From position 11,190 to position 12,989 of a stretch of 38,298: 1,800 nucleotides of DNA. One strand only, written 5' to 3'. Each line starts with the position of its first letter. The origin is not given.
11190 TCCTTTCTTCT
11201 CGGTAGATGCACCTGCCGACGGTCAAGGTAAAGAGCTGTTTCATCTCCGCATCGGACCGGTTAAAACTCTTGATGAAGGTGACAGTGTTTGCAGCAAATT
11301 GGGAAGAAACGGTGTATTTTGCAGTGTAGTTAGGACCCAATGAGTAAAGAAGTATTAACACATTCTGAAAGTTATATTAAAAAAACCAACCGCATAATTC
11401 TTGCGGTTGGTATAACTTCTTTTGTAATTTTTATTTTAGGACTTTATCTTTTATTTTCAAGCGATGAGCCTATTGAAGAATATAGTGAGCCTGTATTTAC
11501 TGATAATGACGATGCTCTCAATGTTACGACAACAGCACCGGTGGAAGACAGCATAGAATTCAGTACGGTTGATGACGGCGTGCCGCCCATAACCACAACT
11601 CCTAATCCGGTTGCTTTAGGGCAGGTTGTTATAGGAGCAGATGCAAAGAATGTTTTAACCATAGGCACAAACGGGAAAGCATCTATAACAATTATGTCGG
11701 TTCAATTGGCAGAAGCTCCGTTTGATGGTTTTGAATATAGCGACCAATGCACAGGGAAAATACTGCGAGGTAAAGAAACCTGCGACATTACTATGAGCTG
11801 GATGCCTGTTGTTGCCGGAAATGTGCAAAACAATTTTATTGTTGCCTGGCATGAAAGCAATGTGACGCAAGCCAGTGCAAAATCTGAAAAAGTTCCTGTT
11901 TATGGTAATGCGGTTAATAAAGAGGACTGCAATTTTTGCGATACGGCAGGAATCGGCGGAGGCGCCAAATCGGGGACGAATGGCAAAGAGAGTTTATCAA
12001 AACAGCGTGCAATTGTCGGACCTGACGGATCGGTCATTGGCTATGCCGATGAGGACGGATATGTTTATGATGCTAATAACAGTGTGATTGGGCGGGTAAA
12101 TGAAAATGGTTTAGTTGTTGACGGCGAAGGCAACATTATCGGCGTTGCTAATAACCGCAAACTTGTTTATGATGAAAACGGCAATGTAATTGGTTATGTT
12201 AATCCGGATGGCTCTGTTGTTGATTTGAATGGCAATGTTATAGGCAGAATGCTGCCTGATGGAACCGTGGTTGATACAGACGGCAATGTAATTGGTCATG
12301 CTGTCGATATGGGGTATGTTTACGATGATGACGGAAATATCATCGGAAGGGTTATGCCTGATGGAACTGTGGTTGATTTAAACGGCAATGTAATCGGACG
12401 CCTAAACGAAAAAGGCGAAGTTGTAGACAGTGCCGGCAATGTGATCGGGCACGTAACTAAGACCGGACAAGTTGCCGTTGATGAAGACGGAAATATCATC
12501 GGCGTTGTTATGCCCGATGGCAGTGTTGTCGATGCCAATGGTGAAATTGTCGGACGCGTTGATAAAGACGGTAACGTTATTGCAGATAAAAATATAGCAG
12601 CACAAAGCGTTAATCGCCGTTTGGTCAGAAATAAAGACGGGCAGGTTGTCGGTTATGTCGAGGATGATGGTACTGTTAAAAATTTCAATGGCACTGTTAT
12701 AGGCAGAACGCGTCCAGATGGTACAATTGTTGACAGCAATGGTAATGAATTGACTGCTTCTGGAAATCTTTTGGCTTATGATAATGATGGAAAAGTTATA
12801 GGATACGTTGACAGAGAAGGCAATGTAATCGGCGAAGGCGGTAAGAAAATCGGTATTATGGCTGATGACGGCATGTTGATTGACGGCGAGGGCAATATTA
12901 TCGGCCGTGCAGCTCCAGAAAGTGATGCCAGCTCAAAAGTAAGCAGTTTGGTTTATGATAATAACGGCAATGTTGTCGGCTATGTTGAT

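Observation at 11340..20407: About 7 kb of one ~17-residue repeat spread across two adjacent T4SS genes, one of which is the VirB10 homologue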

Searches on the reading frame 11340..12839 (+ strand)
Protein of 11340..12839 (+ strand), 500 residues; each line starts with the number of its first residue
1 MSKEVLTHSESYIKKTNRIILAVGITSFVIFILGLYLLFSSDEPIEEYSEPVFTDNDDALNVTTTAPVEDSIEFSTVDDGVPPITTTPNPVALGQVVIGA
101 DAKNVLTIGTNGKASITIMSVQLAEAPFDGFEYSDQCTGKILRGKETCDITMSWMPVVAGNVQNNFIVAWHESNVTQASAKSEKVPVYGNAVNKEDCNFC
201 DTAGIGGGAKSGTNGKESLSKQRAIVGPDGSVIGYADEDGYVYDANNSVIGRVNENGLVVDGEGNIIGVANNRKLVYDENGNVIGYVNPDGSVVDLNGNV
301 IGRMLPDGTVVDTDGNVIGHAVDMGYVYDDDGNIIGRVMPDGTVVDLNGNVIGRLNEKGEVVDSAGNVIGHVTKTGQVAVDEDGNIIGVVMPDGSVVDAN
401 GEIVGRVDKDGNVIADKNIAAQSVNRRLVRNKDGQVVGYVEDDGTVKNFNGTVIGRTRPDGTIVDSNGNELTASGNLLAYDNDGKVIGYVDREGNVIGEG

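Call 31: find_homologous_proteins(query=window:11340-12839:+, max_evalue=0.00001)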
Query window:11340-12839:+ (500 aa): 204 proteins with E <= 0.00001 among 8000 candidates; the best 120 are listed.
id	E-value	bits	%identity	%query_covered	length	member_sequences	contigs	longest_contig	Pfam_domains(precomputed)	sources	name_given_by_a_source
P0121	8.3e-219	746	81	83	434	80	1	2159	PF21784.4,PF05593.20,PF12396.15,PF21785.4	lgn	-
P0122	7.6e-217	739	60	100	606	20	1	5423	PF21784.4,PF05593.20,PF12396.15,PF21785.4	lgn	-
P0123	9.5e-213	726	62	99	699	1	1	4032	PF20606.4,PF21784.4,PF05593.20,PF12396.15,PF21785.4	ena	-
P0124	3.8e-209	714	75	86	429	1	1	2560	PF21784.4,PF05593.20,PF12396.15,PF21785.4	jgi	-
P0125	9.0e-209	712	62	99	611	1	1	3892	PF21784.4,PF05593.20,PF12396.15,PF21785.4,PF04519.20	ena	-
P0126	2.1e-208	711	64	100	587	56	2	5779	PF21784.4,PF05593.20,PF12396.15,PF21785.4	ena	-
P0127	3.4e-200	684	63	100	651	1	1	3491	PF21784.4,PF05593.20,PF12396.15,PF21785.4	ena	-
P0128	3.8e-189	648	53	99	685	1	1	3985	PF21784.4,PF05593.20,PF12396.15,PF21785.4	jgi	-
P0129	7.7e-189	647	58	100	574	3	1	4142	PF21784.4,PF05593.20,PF12396.15,PF21785.4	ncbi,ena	-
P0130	6.8e-181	620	62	92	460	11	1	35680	PF21784.4,PF05593.20,PF12396.15,PF21785.4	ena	-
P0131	2.0e-180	619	55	97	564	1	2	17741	PF21784.4,PF05593.20,PF12396.15,PF21785.4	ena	-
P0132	1.8e-171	589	63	87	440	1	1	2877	PF21784.4,PF05593.20,PF12396.15,PF21785.4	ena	-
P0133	2.7e-170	586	64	83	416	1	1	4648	PF21784.4,PF05593.20,PF12396.15,PF21785.4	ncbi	-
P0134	2.1e-166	573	54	100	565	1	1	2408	PF21784.4,PF05593.20,PF12396.15,PF21785.4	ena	-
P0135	3.2e-165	569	77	66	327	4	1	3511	PF12396.15,PF21785.4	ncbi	-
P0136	4.9e-165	568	62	84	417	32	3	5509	PF21784.4,PF05593.20,PF12396.15,PF21785.4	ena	-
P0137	1.4e-163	563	63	84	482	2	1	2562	PF21784.4,PF05593.20,PF12396.15,PF21785.4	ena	-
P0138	3.2e-161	556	58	88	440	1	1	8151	PF21784.4,PF05593.20,PF12396.15,PF21785.4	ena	-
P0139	5.1e-160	552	58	91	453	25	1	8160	PF21784.4,PF12396.15,PF21785.4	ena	-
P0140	7.3e-159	548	51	100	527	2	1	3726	PF21784.4,PF05593.20,PF12396.15,PF21785.4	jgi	jgi:YD repeat-containing protein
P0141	1.3e-157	544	61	83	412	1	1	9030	PF21784.4,PF05593.20,PF12396.15,PF21785.4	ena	-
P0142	2.1e-149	517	60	82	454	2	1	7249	PF00692.25,PF21784.4,PF12396.15,PF21785.4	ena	-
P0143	4.2e-145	502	51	96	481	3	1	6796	PF21784.4,PF05593.20,PF12396.15,PF21785.4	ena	-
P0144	6.9e-143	495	67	67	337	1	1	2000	PF21784.4,PF05593.20,PF12396.15,PF21785.4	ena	-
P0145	9.7e-134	465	54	84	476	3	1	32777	PF21784.4,PF12396.15,PF21785.4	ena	-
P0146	6.0e-124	433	64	60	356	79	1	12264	PF12396.15,PF21785.4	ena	-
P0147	7.6e-124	432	58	68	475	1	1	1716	PF15780.12,PF21784.4,PF12396.15,PF21785.4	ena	-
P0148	5.9e-123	429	63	64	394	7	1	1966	PF21784.4,PF05593.20,PF12396.15,PF21785.4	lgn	-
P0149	7.7e-123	429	55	73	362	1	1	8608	PF21784.4,PF05593.20,PF12396.15,PF21785.4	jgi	jgi:YD repeat-containing protein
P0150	7.4e-122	426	48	89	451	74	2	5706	PF21784.4,PF05593.20,PF12396.15,PF21785.4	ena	-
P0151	3.7e-119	417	63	61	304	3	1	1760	PF12396.15,PF21785.4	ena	-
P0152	3.8e-119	417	62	62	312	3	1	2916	PF12396.15,PF21785.4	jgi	-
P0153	2.5e-116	408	59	64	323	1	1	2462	PF21784.4,PF12396.15,PF21785.4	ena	-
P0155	4.6e-111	390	49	86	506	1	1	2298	PF21784.4,PF05593.20,PF12396.15,PF21785.4,PF00009.34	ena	-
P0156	8.1e-109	383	60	61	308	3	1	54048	PF12396.15,PF21785.4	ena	-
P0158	3.7e-102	361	56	57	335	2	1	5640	PF21784.4,PF21785.4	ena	-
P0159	5.4e-101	357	38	99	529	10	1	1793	PF21784.4,PF12396.15,PF21785.4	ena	-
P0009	4.6e-100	354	44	54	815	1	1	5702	PF21784.4,PF05593.20,PF12396.15,PF21785.4,PF04519.20,PF03743.20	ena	-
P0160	6.3e-100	353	56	61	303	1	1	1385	PF15780.12,PF12396.15,PF21785.4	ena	-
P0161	7.1e-100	353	57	57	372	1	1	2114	PF12396.15,PF21785.4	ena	-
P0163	7.2e-96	340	48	72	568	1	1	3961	PF21784.4,PF12396.15,PF21785.4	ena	-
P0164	5.4e-95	337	56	59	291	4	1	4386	PF21785.4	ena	-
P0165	2.6e-94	335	57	54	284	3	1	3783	PF21785.4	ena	-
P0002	4.4e-94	334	46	54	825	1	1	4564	PF21784.4,PF05593.20,PF12396.15,PF21785.4,PF03743.20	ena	-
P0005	2.7e-91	325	50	52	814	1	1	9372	PF21784.4,PF05593.20,PF12396.15,PF21785.4,PF03743.20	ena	-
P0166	4.1e-91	324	52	52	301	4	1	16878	PF21784.4,PF12396.15,PF21785.4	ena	-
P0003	2.8e-83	299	46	50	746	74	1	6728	PF21784.4,PF05593.20,PF12396.15,PF21785.4,PF03743.20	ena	-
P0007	8.0e-83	297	47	48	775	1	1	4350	PF21784.4,PF05593.20,PF12396.15,PF21785.4,PF04519.20,PF03743.20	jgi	-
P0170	6.2e-74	268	45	61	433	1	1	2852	PF20921.4,PF21784.4,PF12396.15,PF21785.4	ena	-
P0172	1.0e-73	267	42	71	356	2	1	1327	PF12396.15,PF21785.4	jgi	-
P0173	1.0e-70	257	44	56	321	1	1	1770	PF21784.4,PF12396.15,PF21785.4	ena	-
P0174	1.3e-70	257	42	40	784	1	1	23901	PF21784.4,PF05593.20,PF12396.15,PF21785.4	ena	-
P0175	2.4e-67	246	35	43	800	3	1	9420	PF21784.4,PF12396.15,PF21785.4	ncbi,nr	ncbi:MAG: DUF3659 domain-containing protein, partial [Alphaproteobacteria bacterium]|nr:DUF3659 doma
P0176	2.7e-65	239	43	58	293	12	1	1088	PF21785.4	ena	-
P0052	3.9e-65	239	43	49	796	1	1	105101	PF21784.4,PF12396.15,PF21785.4,PF03743.20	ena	-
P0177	8.9e-65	237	42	60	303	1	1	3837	PF21784.4,PF12396.15,PF21785.4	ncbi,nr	ncbi:MAG: DUF3659 domain-containing protein, partial [Alphaproteobacteria bacterium]|nr:DUF3659 doma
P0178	1.2e-64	237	44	51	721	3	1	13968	PF21784.4,PF05593.20,PF12396.15,PF21785.4,PF03743.20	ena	-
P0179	8.5e-64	234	37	49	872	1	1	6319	PF21784.4,PF12396.15,PF03743.20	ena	-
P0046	2.8e-63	233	41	55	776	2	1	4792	PF21784.4,PF05593.20,PF12396.15,PF21785.4,PF03743.20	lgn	-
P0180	4.2e-62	229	39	43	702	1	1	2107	PF21784.4,PF12396.15,PF21785.4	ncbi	ncbi:MAG: hypothetical protein ACI4RJ_03410, partial [Alphaproteobacteria bacterium]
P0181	2.4e-61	226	44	55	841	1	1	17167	PF21784.4,PF12396.15,PF21785.4,PF03743.20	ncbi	ncbi:MAG: TrbI/VirB10 family protein, partial [Alphaproteobacteria bacterium]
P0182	5.9e-60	222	38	52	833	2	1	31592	PF08666.18,PF21784.4,PF12396.15,PF21785.4,PF16976.11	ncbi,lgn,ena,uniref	ncbi:Flp pilus assembly protein CpaB [uncultured Gilvimarinus sp.]|uniref:Flp pilus assembly protein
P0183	1.1e-59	221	36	51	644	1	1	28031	PF21784.4,PF05593.20,PF12396.15,PF21785.4,PF16976.11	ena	-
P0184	1.3e-58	217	36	54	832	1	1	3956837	PF21784.4,PF12396.15,PF21785.4,PF16976.11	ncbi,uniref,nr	ncbi:Flp pilus assembly protein CpaB [Gilvimarinus sp. DA14]|uniref:Flp pilus assembly protein CpaB 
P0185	3.1e-58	216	41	54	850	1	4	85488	PF21784.4,PF05593.20,PF12396.15,PF21785.4,PF03743.20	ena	-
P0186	5.4e-58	215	41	53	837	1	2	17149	PF21784.4,PF05593.20,PF12396.15,PF21785.4,PF03743.20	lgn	-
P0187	8.2e-58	215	41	61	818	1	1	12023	PF21784.4,PF05593.20,PF12396.15,PF21785.4,PF03743.20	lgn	-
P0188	1.3e-57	214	34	54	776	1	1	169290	PF08666.18,PF21784.4,PF12396.15,PF21785.4,PF16976.11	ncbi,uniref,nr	ncbi:Flp pilus assembly protein CpaB [Gilvimarinus algae]|uniref:Flp pilus assembly protein CpaB n=1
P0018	8.5e-56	208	44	49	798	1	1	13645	PF21784.4,PF12396.15,PF21785.4,PF13098.14,PF03743.20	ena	-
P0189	1.1e-55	208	36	55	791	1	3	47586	PF21784.4,PF05593.20,PF12396.15,PF21785.4,PF16976.11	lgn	-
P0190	1.6e-55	207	37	55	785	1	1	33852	PF08666.18,PF21784.4,PF12396.15,PF21785.4,PF16976.11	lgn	-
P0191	1.3e-54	204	42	49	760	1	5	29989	PF21784.4,PF05593.20,PF12396.15,PF21785.4,PF03743.20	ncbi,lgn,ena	-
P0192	2.8e-53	200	37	61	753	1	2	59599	PF21784.4,PF05593.20,PF12396.15,PF21785.4,PF03743.20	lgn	-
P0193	3.1e-53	199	30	53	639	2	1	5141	PF21784.4,PF12396.15,PF21785.4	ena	-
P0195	1.7e-52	197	30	93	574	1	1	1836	PF21785.4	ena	-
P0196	2.4e-52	197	45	48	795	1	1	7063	PF21784.4,PF05593.20,PF12396.15,PF21785.4,PF03743.20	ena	-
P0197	2.2e-51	193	39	56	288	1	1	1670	PF21784.4,PF12396.15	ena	-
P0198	4.1e-51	192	38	61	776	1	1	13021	PF21784.4,PF05593.20,PF12396.15,PF21785.4,PF03743.20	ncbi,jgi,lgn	-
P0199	4.7e-51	192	39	54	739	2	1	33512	PF08666.18,PF21784.4,PF12396.15,PF21785.4,PF16976.11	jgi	jgi:Flp pilus assembly protein CpaB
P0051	8.0e-51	191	50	37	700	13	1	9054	PF21784.4,PF05593.20,PF12396.15,PF21785.4,PF03743.20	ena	-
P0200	8.7e-51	191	40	54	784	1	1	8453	PF21784.4,PF05593.20,PF12396.15,PF21785.4,PF03743.20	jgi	jgi:type IV secretory pathway VirB10-like protein/rRNA processing protein Gar1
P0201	9.0e-51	191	36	54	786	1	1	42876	PF08666.18,PF21784.4,PF12396.15,PF21785.4,PF16976.11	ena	-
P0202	1.4e-50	191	45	48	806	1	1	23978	PF21784.4,PF05593.20,PF21785.4,PF03743.20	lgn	-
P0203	4.2e-50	189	38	57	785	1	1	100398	PF08666.18,PF21784.4,PF12396.15,PF21785.4,PF16976.11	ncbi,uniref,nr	ncbi:Flp pilus assembly protein CpaB [Gilvimarinus agarilyticus]|uniref:Flp pilus assembly protein C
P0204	6.6e-50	188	41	52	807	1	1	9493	PF21784.4,PF05593.20,PF12396.15,PF21785.4,PF03743.20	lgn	-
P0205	8.5e-50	188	45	48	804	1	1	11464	PF21784.4,PF05593.20,PF21785.4,PF03743.20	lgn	-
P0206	1.1e-49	188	34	55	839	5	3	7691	PF08666.18,PF21784.4,PF12396.15,PF21785.4,PF16976.11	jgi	-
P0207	4.9e-49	186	39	60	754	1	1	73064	PF21784.4,PF05593.20,PF12396.15,PF21785.4,PF03743.20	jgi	jgi:YD repeat-containing protein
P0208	2.7e-48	183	40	54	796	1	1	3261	PF21784.4,PF05593.20,PF12396.15,PF21785.4,PF03743.20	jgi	jgi:hypothetical protein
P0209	3.7e-48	183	41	54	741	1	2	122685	PF21784.4,PF12396.15,PF21785.4,PF03743.20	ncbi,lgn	-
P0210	1.0e-47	181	40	54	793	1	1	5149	PF21784.4,PF05593.20,PF12396.15,PF21785.4,PF03743.20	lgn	-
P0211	4.8e-47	179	34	54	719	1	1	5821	PF21784.4,PF12396.15,PF21785.4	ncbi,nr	ncbi:MAG: DUF3659 domain-containing protein, partial [Alphaproteobacteria bacterium]|nr:DUF3659 doma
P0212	7.9e-47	178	34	52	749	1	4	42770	PF21784.4,PF05593.20,PF12396.15,PF21785.4,PF03743.20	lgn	-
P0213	9.7e-47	178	46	49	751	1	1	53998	PF21784.4,PF05593.20,PF12396.15,PF21785.4,PF03743.20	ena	-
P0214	5.1e-46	176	33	72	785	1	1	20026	PF21784.4,PF12396.15,PF21785.4,PF16976.11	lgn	-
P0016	7.5e-46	175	40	49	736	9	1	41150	PF21784.4,PF05593.20,PF12396.15,PF21785.4,PF04519.20,PF03743.20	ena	-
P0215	7.5e-46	175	33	55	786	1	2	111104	PF08666.18,PF21784.4,PF12396.15,PF21785.4,PF16976.11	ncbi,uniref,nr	ncbi:Flp pilus assembly protein CpaB [Gilvimarinus sp. SDUM040013]|uniref:Flp pilus assembly protein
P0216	1.1e-45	175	37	52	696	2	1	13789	PF21784.4,PF05593.20,PF12396.15,PF21785.4,PF16976.11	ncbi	-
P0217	1.1e-45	175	31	58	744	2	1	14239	PF08666.18,PF21784.4,PF12396.15,PF21785.4,PF16976.11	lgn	-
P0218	3.3e-45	173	40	50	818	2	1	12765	PF21784.4,PF05593.20,PF12396.15,PF21785.4,PF03743.20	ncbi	-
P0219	4.3e-45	173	40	53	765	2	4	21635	PF21784.4,PF05593.20,PF12396.15,PF21785.4,PF03743.20,PF05239.22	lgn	-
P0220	5.1e-45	172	39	54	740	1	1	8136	PF21784.4,PF05593.20,PF12396.15,PF21785.4,PF03743.20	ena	-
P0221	1.0e-44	171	43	48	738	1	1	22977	PF21784.4,PF05593.20,PF12396.15,PF21785.4,PF03743.20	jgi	jgi:type IV secretory pathway VirB10-like protein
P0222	3.6e-44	170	39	55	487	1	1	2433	PF21784.4,PF05593.20,PF12396.15,PF21785.4,PF04519.20,PF00571.34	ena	-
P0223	7.6e-44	168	41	51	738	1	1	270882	PF21784.4,PF05593.20,PF12396.15,PF21785.4,PF03743.20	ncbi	-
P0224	8.2e-44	168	37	61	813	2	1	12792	PF21784.4,PF05593.20,PF12396.15,PF21785.4,PF03743.20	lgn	-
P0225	1.9e-43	167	34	61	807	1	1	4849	PF21784.4,PF05593.20,PF12396.15,PF21785.4,PF03743.20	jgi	-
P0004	4.3e-43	166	37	51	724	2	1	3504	PF21784.4,PF05593.20,PF12396.15,PF21785.4,PF03743.20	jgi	jgi:YD repeat-containing protein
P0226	1.1e-42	165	34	60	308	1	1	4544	PF21784.4,PF21785.4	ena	-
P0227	1.9e-42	164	38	55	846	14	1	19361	PF21784.4,PF12396.15,PF21785.4,PF16976.11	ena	-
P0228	2.0e-42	164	35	51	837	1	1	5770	PF21784.4,PF05593.20,PF12396.15,PF21785.4,PF03743.20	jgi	jgi:YD repeat-containing protein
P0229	3.4e-42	163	36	55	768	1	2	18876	PF21784.4,PF05593.20,PF12396.15,PF21785.4,PF03743.20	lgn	-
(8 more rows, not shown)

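Call 32: list_cluster_members(proteins=[P0223, P0209, P0191, P0198, P0218, P0012, P0027, P0181, P0184, P0216])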
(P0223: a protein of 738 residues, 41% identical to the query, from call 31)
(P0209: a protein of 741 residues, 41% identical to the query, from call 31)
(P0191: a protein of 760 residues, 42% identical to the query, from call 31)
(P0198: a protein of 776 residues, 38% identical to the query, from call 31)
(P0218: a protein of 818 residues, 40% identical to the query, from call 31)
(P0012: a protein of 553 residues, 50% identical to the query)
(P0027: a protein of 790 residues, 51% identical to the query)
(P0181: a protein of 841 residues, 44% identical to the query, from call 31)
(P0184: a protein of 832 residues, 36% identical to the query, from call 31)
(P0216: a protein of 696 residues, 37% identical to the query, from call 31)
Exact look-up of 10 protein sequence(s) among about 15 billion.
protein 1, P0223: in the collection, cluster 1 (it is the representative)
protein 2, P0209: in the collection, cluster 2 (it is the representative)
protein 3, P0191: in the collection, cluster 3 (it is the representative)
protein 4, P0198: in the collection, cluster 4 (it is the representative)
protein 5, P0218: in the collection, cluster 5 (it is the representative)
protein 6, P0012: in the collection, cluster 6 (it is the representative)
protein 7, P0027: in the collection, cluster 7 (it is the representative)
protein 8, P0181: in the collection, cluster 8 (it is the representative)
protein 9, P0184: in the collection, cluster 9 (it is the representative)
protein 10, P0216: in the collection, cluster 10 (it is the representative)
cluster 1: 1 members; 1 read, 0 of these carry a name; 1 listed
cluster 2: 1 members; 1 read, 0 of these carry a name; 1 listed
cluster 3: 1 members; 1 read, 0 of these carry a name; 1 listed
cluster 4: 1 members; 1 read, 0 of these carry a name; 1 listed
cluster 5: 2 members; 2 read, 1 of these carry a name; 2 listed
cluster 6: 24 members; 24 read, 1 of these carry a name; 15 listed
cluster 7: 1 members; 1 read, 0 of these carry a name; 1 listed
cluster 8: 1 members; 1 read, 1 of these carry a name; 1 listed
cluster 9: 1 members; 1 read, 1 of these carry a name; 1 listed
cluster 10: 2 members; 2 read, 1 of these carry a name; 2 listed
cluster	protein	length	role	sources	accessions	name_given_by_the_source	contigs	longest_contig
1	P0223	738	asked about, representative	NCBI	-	-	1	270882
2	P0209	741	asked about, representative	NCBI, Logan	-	-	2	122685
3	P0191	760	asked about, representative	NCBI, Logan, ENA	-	-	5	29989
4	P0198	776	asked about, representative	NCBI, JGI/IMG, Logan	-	-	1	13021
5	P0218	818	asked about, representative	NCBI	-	-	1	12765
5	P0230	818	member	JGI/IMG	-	type IV secretory pathway VirB10-like protein/uncharacterized membrane protein affecting ...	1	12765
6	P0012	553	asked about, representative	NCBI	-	-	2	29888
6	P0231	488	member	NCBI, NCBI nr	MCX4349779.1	MAG: TrbI/VirB10 family protein, partial [Alphaproteobacteria bacterium] | TrbI/VirB10 family protein [Alphaproteobacteria bacterium]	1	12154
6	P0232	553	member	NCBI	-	-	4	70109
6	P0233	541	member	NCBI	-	-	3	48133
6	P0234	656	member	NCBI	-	-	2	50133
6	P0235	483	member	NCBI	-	-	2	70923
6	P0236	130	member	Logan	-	-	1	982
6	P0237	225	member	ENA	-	-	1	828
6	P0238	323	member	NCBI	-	-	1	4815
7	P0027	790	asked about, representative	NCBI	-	-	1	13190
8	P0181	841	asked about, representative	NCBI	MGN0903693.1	MAG: TrbI/VirB10 family protein, partial [Alphaproteobacteria bacterium]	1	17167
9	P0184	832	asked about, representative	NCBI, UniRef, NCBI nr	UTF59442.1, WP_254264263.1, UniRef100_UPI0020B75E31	Flp pilus assembly protein CpaB [Gilvimarinus sp. DA14] | Flp pilus assembly protein CpaB n=1 Tax=Gilvimarinus sp. DA14 TaxID=2956798 ...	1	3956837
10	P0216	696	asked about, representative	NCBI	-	-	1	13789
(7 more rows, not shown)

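Call 33: find_encoding_contigs(protein=P0223, flank=10000, max_places=2)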
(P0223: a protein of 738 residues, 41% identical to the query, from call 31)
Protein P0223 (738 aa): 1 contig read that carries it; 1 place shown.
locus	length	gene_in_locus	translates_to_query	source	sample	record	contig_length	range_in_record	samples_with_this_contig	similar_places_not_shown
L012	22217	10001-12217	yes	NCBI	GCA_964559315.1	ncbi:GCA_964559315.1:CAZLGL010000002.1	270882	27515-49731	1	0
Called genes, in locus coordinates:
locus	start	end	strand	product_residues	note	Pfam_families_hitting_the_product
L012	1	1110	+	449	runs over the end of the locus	-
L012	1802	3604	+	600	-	PF00009:GTP_EFTU, PF03144:GTP_EFTU_D2, PF00679:EFG_C, PF06421:LepA_C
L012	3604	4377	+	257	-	PF10502:Peptidase_S26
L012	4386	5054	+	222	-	PF22935:RM44_endonuclase (weak), PF14622:Ribonucleas_3_3, PF00636:Ribonuclease_3, PF00035:dsrm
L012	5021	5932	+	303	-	PF03193:RsgA_GTPase (faint), PF00009:GTP_EFTU (weak), PF00071:Ras (weak), PF01926:MMR_HSR1, PF02421:FeoB_N, PF04548:AIG1 (weak), PF10662:PduV-EutP (weak), PF07650:KH_2, +1 more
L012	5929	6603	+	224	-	PF11967:RecO_N, PF02565:RecO_C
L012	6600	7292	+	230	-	PF03740:PdxJ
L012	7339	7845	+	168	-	-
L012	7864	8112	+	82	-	-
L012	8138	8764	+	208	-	PF11393:T4BSS_DotI_IcmL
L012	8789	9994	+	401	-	PF12293:T4BSS_DotH_IcmK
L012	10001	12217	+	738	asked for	PF05593:RHS_repeat (faint), PF12396:DUF3659 (faint), PF21784:Bflower (faint), PF21785:Bflower_2, PF03743:TrbI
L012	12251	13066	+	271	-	-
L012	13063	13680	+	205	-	-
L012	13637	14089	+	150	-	-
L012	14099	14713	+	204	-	-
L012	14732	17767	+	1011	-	-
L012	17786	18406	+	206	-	PF01728:FtsJ, PF13847:Methyltransf_31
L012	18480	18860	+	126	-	PF06480:FtsH_ext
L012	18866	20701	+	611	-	PF06480:FtsH_ext, PF06068:TIP49 (faint), PF00004:AAA, PF17862:AAA_lid_3, PF01434:Peptidase_M41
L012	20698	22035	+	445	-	PF02878:PGM_PMM_I, PF02879:PGM_PMM_II, PF02880:PGM_PMM_III, PF00408:PGM_PMM_IV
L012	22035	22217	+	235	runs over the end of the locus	PF00588:SpoU_methylase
